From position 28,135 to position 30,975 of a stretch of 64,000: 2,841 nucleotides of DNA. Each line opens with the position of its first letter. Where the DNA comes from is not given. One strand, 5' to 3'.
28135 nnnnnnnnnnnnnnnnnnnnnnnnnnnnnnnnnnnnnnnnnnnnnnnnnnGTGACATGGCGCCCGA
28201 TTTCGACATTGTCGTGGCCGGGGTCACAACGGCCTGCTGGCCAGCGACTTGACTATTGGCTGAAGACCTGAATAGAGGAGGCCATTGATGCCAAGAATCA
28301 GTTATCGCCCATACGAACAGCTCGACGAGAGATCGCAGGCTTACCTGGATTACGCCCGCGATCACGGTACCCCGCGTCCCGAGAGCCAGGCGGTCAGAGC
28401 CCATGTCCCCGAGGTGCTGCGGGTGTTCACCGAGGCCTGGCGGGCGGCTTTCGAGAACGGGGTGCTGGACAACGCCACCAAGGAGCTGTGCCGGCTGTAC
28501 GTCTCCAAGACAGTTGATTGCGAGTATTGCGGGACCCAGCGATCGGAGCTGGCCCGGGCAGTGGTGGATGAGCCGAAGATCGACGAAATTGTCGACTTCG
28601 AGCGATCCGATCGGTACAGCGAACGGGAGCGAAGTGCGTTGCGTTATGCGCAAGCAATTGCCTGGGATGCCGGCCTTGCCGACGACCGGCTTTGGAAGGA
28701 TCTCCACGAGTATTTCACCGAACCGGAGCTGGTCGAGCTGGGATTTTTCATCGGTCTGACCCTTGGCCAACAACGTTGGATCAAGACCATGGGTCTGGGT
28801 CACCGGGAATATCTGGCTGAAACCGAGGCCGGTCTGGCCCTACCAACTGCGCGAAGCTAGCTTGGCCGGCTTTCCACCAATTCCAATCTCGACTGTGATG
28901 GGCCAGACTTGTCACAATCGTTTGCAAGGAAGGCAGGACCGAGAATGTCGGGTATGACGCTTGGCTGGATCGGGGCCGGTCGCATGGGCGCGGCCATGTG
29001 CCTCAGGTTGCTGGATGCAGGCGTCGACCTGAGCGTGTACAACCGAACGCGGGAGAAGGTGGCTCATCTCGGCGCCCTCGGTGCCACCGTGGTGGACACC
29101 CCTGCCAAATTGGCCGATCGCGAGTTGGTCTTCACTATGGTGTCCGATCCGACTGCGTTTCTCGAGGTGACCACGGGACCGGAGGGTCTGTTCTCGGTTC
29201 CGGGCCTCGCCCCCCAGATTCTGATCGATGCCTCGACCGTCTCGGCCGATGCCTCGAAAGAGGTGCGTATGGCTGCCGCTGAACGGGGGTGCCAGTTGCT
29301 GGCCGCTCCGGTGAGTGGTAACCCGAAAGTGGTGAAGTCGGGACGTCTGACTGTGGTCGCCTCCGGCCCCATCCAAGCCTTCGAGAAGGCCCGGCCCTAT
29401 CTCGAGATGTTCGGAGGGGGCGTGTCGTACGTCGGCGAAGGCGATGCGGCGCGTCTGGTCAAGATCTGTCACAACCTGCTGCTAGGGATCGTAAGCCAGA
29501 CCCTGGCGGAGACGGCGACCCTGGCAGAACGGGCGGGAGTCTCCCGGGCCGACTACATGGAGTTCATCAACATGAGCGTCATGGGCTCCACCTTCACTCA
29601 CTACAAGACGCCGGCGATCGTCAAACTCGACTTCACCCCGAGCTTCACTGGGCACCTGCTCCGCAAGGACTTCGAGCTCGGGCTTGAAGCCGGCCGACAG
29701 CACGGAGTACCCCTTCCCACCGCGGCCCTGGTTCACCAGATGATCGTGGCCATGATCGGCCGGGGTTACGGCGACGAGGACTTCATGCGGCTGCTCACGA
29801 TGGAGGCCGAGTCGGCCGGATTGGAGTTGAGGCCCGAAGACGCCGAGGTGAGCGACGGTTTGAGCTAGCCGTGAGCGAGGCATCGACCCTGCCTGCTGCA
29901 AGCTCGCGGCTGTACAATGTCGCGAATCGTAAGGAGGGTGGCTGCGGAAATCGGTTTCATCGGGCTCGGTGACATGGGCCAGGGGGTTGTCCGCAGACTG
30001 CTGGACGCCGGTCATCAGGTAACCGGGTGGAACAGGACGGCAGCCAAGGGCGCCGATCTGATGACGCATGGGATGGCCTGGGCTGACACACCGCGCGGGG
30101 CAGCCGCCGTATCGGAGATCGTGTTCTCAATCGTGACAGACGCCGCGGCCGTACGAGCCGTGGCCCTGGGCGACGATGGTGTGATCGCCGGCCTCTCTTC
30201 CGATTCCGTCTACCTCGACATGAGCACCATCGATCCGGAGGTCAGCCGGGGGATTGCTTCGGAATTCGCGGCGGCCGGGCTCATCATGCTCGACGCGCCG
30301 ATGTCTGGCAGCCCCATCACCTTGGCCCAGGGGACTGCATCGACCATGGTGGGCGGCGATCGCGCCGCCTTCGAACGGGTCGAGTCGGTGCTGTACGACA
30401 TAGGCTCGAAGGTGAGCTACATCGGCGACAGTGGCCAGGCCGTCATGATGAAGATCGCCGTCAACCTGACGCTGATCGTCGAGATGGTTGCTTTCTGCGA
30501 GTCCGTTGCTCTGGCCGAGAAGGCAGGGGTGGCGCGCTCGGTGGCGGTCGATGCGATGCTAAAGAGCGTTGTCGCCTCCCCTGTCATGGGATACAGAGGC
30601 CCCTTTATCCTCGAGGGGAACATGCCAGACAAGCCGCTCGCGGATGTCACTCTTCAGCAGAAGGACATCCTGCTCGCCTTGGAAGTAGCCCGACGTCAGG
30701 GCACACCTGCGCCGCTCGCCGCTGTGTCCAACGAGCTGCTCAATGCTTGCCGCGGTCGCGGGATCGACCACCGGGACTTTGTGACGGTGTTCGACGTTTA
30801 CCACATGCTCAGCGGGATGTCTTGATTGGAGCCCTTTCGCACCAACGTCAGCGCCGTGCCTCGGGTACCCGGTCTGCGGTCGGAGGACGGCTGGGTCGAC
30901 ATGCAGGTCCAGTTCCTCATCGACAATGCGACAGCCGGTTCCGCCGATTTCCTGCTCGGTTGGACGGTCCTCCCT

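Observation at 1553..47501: Recurrent 19-bp AT-rich operator-like motif (ATCCT-N9-AGGAT type) at seven promoter regions spread over 46 kb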

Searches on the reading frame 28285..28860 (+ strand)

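Call 7: search_protein_families(library=pfam, proteins=[window:28285-28860:+])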
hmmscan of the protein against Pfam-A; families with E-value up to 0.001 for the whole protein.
window:28285-28860:+ (191 aa): 1 family
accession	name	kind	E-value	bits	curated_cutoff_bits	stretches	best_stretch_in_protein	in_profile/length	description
PF02627.25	CMD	-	1.6e-08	34.9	23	1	42-123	1-83/84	Carboxymuconolactone decarboxylase family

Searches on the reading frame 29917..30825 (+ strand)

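Call 8: search_protein_families(library=pfam, proteins=[window:29917-30825:+])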
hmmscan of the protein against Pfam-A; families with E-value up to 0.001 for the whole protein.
window:29917-30825:+ (302 aa): 4 families
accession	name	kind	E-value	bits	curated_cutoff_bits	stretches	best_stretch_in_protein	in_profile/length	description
PF03446.21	NAD_binding_2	-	8.2e-43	146.6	21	1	11-170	1-161/161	NAD binding domain of 6-phosphogluconate dehydrogenase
PF14833.11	NAD_binding_11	-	8.2e-19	68.5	30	1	173-293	1-120/122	NAD-binding of NADP-dependent 3-hydroxyisobutyrate dehydrogenase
PF03807.23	F420_oxidored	-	2.8e-07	31.5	21.6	1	12-73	2-67/94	NADP oxidoreductase coenzyme F420-dependent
PF02826.25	2-Hacid_dh_C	-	0.00015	21.7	25.1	1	10-72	37-98/178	D-isomer specific 2-hydroxyacid dehydrogenase, NAD binding domain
